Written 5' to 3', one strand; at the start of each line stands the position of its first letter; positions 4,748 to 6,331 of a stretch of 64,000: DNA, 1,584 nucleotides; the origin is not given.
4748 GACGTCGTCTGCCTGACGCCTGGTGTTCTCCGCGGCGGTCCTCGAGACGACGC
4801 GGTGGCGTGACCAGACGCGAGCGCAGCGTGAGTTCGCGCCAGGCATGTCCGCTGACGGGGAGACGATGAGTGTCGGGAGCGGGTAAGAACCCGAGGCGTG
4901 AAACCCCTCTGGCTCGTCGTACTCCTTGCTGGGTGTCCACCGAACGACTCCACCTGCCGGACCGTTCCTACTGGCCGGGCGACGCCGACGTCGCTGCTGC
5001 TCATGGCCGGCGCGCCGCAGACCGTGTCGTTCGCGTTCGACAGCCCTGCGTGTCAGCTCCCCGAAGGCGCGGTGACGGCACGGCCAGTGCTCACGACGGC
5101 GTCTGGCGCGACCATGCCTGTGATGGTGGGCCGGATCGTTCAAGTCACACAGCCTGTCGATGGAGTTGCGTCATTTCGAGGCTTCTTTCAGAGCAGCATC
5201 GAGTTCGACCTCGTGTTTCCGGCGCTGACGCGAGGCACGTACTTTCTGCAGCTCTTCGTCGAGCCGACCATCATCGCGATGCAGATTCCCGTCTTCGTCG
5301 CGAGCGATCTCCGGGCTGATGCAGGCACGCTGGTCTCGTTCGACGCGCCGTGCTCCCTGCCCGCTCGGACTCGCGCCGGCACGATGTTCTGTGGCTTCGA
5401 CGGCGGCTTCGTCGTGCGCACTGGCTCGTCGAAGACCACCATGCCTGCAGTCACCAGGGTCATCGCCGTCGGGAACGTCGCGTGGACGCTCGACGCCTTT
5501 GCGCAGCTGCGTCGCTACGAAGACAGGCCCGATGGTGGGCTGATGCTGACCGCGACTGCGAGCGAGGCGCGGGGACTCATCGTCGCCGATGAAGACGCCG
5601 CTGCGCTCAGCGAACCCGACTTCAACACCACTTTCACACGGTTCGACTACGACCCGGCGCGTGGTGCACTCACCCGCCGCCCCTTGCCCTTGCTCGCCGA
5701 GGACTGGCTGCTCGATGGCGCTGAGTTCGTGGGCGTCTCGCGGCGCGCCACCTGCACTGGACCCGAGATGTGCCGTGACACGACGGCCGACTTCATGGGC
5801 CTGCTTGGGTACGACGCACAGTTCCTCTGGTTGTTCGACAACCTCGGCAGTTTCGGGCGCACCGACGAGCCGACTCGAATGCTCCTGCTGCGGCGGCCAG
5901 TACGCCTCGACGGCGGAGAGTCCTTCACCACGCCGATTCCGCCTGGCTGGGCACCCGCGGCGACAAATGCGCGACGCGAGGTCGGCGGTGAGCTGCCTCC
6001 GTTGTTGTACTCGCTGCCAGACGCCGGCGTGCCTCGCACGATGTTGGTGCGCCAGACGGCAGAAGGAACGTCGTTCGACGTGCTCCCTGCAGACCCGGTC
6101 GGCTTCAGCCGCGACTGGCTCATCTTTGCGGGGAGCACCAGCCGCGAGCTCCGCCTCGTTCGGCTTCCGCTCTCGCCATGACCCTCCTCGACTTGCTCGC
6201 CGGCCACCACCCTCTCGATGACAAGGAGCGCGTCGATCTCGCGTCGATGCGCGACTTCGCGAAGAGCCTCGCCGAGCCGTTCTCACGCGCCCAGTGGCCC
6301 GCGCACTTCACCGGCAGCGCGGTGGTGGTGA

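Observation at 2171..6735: Tandem triplication of an uncharacterised lipoprotein family, translationally coupled to a NUDIX hydrolase and divergent from an NtrC-type activator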

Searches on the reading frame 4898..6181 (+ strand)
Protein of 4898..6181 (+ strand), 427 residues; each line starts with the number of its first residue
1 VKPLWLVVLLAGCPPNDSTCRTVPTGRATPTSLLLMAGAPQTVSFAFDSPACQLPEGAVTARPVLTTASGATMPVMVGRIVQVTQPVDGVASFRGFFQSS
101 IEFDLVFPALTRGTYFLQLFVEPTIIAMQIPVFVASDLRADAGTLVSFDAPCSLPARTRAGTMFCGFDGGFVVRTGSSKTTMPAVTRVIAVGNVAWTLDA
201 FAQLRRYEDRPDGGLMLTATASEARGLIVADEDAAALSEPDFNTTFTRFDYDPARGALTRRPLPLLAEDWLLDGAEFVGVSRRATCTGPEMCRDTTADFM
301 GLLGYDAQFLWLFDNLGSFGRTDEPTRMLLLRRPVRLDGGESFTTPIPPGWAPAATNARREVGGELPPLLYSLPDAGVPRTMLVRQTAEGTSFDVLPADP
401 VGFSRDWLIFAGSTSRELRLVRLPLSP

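Call 9: search_protein_families(library=pfam, proteins=[window:4898-6181:+], max_evalue=0.01)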
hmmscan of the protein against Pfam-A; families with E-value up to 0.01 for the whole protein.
window:4898-6181:+ (427 aa): 0 families

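Call 10: search_protein_families(library=ncbifam, proteins=[window:4898-6181:+], max_evalue=0.01)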
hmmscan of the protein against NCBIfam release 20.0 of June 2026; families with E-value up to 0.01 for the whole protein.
window:4898-6181:+ (427 aa): 0 families

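Call 65: search_protein_families(library=padloc, proteins=[window:4898-6181:+], max_evalue=0.01)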
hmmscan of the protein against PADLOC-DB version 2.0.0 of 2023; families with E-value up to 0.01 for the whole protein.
window:4898-6181:+ (427 aa): 0 families

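Call 106: predict_structure(alignment_id=A6)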
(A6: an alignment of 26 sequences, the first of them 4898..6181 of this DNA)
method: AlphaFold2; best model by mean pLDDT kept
length: 427 residues; sequences in the alignment: 26
mean_pLDDT: 85.2   pTM: 0.82
mean pLDDT of the five models: 85.2, 84.7, 84.6, 83.4, 82.7
residues with pLDDT >= 90: 227; 70-90: 136; 50-70: 56; < 50: 8
segments of 3 or more residues with pLDDT < 50: none
pLDDT, mean of each block of 10 residues (from residue 1): 52 53 69 95 89 84 95 96 76 63 96 95 88 94 92 94 93 92 95 95 96 92 87 87 76 95 79 85 80 73 89 75 82 77 86 76 88 91 89 93 91 95 71
secondary structure, 60 per line:
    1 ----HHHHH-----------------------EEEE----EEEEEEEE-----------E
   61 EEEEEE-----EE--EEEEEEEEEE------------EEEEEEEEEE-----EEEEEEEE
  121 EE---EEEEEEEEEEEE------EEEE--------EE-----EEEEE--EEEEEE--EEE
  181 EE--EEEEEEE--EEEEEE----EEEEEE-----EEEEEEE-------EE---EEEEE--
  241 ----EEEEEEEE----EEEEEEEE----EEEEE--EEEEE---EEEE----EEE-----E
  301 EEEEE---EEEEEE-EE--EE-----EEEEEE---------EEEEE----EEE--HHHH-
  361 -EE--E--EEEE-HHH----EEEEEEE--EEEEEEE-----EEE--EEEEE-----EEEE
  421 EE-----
elements in order: H5-9 E33-36 E41-48 E60-66 E76-85 E98-107 E113-122 E126-137 E144-147 E163-167 E170-175 E178-182 E185-191 E194-199 E204-209 E215-221 E234-238 E245-252 E257-264 E269-273 E276-280 E284-287 E292-294 E300-305 E309-314 E327-332 E342-346 E351-353 H356-359 E369-372 E381-387 E390-396 E402-404 E407-411 E417-422
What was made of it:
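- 4898..6181 (+): Lipoprotein C (427 aa, GTG start). Signal peptide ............|C. AlphaFold model has pLDDT 85.2 and pTM 0.82, with the same architecture as B (call 106).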
